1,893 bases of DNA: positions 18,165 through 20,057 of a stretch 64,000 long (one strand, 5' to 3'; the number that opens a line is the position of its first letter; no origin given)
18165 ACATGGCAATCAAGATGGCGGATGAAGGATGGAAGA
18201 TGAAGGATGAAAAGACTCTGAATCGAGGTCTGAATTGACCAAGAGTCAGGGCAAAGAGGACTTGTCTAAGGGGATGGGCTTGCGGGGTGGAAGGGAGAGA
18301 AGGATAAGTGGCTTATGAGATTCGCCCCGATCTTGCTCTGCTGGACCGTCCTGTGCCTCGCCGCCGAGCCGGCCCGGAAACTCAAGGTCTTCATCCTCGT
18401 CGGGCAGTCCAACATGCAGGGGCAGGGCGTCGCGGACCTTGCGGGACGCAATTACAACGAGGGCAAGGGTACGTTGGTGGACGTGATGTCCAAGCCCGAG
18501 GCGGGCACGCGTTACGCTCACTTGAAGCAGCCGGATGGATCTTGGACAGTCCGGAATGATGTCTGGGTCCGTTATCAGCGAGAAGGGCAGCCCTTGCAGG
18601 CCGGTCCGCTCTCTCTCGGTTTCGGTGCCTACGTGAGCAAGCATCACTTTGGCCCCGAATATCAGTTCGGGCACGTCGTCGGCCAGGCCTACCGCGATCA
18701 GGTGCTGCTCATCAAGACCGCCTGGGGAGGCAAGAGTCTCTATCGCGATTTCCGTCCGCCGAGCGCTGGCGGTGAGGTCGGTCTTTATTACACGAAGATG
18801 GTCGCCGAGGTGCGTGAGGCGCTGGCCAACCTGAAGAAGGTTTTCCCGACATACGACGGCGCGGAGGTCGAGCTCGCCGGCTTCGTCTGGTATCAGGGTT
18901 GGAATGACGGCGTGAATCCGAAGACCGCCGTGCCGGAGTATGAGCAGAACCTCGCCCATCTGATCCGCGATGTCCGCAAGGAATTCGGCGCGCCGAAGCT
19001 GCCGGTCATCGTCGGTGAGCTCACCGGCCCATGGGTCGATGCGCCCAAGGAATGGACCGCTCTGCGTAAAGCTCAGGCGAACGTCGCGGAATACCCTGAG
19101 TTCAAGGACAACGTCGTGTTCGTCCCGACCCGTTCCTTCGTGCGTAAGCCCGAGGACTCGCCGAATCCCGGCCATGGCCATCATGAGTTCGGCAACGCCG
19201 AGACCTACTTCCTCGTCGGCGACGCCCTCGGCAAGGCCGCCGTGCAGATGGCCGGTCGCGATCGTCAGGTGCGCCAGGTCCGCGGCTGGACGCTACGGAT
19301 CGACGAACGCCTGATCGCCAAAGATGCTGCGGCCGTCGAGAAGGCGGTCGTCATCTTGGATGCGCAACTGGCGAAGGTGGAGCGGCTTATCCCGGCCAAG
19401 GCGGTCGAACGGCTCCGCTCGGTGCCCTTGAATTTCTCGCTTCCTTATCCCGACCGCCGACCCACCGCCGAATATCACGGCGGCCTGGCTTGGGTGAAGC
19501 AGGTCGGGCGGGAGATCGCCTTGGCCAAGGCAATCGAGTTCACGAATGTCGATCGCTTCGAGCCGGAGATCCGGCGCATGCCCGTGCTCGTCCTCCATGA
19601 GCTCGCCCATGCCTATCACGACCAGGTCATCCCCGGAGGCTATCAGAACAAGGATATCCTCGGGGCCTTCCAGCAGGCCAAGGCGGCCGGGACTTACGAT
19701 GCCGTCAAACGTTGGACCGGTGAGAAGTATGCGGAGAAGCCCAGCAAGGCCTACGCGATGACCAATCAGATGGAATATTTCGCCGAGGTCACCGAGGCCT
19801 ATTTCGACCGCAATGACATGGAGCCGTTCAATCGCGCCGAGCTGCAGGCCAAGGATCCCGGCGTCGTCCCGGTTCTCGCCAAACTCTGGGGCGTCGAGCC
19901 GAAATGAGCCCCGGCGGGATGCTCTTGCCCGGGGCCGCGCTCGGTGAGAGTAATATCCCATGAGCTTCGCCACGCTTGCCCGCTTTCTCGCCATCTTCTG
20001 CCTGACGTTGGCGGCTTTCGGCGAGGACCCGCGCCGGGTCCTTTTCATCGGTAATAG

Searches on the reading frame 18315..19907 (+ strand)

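Call 69: search_protein_families(library=pfam, proteins=[window:18315-19907:+], max_evalue=0.001)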
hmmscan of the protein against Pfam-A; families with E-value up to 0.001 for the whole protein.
window:18315-19907:+ (530 aa): 3 families
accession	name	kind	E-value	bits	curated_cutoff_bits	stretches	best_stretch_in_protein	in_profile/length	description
PF03629.24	SASA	-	2.6e-26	93.1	24.8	1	23-272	2-196/226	Carbohydrate esterase, sialic acid-specific acetylesterase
PF07737.17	ATLF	-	8.9e-05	22.7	27.4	1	426-513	114-182/193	Anthrax toxin lethal factor, N- and C-terminal domain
PF13472.12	Lipase_GDSL_2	-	0.00057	20.9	32.9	0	195-283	71-160/178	GDSL-like Lipase/Acylhydrolase family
